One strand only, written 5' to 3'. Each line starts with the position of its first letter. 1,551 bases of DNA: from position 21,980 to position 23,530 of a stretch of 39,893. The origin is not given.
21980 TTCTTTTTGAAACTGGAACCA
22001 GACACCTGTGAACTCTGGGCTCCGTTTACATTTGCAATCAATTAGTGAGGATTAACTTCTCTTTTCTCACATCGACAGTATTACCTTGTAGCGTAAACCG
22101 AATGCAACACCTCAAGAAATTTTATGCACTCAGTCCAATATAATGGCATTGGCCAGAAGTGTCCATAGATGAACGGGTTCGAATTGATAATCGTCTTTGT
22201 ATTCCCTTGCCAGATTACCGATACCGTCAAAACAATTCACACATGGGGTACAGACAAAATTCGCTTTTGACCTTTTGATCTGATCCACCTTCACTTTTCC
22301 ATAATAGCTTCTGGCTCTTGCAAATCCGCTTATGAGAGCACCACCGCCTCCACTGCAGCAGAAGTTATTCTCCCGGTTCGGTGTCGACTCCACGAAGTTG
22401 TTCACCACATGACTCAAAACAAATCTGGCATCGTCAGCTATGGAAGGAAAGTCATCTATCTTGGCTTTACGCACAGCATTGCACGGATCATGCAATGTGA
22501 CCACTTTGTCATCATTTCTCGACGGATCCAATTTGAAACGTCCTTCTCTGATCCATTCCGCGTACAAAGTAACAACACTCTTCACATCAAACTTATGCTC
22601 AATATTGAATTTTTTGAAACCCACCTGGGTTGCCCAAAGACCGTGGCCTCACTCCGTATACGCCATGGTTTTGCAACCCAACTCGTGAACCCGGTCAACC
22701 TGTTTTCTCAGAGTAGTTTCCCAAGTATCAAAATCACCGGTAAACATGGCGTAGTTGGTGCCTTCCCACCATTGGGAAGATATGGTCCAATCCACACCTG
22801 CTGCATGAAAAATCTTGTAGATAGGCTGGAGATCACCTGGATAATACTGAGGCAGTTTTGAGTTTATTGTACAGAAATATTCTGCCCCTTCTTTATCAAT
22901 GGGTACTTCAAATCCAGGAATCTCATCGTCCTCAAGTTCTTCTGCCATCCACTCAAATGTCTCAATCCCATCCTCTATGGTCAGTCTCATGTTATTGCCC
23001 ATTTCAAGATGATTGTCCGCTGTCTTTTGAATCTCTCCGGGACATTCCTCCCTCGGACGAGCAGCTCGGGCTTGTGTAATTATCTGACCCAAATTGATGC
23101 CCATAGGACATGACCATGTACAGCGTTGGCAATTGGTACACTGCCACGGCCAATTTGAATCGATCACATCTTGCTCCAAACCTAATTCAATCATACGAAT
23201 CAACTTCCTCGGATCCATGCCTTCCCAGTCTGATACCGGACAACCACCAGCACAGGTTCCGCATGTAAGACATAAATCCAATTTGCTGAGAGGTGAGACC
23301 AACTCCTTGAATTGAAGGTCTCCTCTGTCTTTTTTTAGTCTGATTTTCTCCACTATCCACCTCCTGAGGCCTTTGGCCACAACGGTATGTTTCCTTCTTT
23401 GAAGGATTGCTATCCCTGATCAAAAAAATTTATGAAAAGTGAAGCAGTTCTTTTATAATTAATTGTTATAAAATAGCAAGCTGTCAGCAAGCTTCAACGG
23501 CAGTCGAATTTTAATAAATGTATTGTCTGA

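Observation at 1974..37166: A ~150-bp MITE-like element with ~20-25-bp terminal inverted repeats, 5 copies plus a fragment in 40 kb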

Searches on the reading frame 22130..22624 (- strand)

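Call 14: search_protein_families(library=pfam, proteins=[window:22130-22624:-])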
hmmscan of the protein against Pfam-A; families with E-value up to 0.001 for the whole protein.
window:22130-22624:- (164 aa): 1 family
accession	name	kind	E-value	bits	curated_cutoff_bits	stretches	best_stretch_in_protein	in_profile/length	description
PF02754.22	CCG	-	1.6e-07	31.7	20.6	1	42-132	1-81/85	Cysteine-rich domain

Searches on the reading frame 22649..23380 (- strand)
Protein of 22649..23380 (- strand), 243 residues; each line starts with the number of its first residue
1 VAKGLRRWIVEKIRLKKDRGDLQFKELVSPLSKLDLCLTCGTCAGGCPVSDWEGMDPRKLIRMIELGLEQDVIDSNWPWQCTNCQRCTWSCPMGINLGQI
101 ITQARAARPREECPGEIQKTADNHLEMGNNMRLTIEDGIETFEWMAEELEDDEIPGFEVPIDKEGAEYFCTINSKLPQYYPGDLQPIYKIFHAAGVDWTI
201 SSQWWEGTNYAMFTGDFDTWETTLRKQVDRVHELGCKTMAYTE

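Call 14: search_protein_families(library=pfam, proteins=[window:22649-23380:-])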
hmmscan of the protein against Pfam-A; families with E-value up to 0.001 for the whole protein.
window:22649-23380:- (243 aa): 8 families
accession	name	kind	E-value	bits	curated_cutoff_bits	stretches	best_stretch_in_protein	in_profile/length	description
PF13183.11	Fer4_8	-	3.6e-11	43.9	27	1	34-95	2-68/68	4Fe-4S dicluster domain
PF13534.11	Fer4_17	-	1.8e-10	41.7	22.2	1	37-96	2-61/61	4Fe-4S dicluster domain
PF13187.11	Fer4_9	-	2.9e-06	27.6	27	1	37-94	2-50/52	4Fe-4S dicluster domain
PF13237.11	Fer4_10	-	5.9e-06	26.6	25.5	0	80-105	8-34/53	4Fe-4S dicluster domain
PF12797.12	Fer4_2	-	1.1e-05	25.5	24.5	0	80-92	9-21/22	4Fe-4S binding domain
PF12838.12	Fer4_7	-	3.5e-05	24.6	27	1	37-95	2-52/52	4Fe-4S dicluster domain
PF14697.11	Fer4_21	-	0.0003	21.3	35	0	35-51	39-55/59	4Fe-4S dicluster domain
PF12837.12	Fer4_6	-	0.0003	21.1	25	0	81-95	9-23/24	4Fe-4S binding domain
